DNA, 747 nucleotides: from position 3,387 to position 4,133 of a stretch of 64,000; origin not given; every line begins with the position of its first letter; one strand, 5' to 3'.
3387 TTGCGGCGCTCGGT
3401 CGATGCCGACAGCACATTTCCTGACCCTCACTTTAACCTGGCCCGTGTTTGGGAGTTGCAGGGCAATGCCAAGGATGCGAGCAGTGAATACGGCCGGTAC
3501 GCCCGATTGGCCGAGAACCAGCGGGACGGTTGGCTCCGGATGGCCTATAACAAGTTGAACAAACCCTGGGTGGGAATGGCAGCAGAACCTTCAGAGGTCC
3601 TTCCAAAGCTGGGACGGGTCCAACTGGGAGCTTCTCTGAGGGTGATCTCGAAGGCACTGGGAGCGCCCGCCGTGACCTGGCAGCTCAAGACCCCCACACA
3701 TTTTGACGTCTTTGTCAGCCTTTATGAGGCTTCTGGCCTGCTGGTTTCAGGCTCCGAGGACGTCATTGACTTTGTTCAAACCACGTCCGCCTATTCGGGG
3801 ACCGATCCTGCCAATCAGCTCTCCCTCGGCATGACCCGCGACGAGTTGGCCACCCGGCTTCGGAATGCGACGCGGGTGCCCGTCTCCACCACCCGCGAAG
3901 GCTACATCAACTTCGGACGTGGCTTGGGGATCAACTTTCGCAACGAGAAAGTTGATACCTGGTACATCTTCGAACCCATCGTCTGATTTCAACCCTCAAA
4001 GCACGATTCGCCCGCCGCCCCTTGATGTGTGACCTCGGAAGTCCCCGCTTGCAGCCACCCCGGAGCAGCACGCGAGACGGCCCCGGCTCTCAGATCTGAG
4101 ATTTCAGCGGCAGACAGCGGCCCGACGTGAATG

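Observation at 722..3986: ECF-like sigma factor paired with a double-ZAS (zinc-binding anti-sigma motif) anti-sigma factor fused to a BepA-like M48 protease-TPR module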

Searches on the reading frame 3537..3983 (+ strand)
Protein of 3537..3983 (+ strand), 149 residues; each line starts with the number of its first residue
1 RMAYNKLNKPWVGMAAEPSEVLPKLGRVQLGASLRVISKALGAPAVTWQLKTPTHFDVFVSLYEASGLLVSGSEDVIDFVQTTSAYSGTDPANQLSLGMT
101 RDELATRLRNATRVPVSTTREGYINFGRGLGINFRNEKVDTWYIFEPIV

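Call 28: search_protein_families(library=pfam, proteins=[window:3537-3983:+], max_evalue=10)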
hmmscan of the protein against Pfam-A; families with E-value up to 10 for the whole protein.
window:3537-3983:+ (149 aa): 1 family
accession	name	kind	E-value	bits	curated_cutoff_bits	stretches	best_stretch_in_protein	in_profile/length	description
PF05127.21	NAT10_TcmA_helicase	-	0.12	12.7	22.7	1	105-137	107-139/176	RNA cytidine acetyltransferase NAT10/TcmA, helicase domain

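Call 35: search_solved_structures(query=A4, max_evalue=10, show_alignments=1)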
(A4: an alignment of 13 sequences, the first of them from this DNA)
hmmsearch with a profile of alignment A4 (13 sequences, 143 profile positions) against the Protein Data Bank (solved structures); distinct sequences matched with E-value up to 10: 7.
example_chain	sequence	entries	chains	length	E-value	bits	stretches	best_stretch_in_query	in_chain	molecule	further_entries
4r0n_A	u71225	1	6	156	0.012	18.4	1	9-87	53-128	Phosphopantetheine adenylyltransferase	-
3lcj_A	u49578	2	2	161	0.012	18.4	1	9-87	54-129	Phosphopantetheine adenylyltransferase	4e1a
1tfu_A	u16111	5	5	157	0.012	18.4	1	9-87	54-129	Phosphopantetheine adenylyltransferase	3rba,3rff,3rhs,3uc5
6g6v_A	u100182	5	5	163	0.012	18.3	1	9-87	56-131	Phosphopantetheine adenylyltransferase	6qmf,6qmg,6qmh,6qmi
3nba_A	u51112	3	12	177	0.016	18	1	9-86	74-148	Phosphopantetheine adenylyltransferase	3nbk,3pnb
8rj1_A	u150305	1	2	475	0.45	13.3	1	35-103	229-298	Aspartate ammonia lyase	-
3pvl_A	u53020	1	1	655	1.2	11.8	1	43-85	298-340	Myosin VIIa isoform 1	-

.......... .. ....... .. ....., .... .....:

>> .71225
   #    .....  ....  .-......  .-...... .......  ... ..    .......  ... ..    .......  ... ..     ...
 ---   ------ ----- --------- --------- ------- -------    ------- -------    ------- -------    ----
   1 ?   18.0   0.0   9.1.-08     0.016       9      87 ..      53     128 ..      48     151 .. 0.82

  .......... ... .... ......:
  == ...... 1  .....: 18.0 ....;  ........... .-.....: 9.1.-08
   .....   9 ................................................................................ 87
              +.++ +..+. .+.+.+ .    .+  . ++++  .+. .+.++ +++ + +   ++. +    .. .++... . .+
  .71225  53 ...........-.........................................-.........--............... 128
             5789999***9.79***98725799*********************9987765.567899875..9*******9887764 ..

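Call 68: search_protein_families(library=pfam, alignment_id=A4, max_evalue=1)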
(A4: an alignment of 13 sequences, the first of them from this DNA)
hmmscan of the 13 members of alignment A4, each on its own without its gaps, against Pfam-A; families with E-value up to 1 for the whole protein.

A. member 1, seq(143 aa): 1 family
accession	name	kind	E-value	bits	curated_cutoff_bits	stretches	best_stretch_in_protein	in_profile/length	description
PF05127.21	NAT10_TcmA_helicase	-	0.11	12.8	22.7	1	99-131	107-139/176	RNA cytidine acetyltransferase NAT10/TcmA, helicase domain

B. families by the number of members that match (of 13 scanned): 3 families
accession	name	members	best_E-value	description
PF04355.18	BamE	1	0.093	Outer membrane protein assembly factor BamE domain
PF05127.21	NAT10_TcmA_helicase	1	0.11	RNA cytidine acetyltransferase NAT10/TcmA, helicase domain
PF00144.29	Beta-lactamase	1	0.17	Beta-lactamase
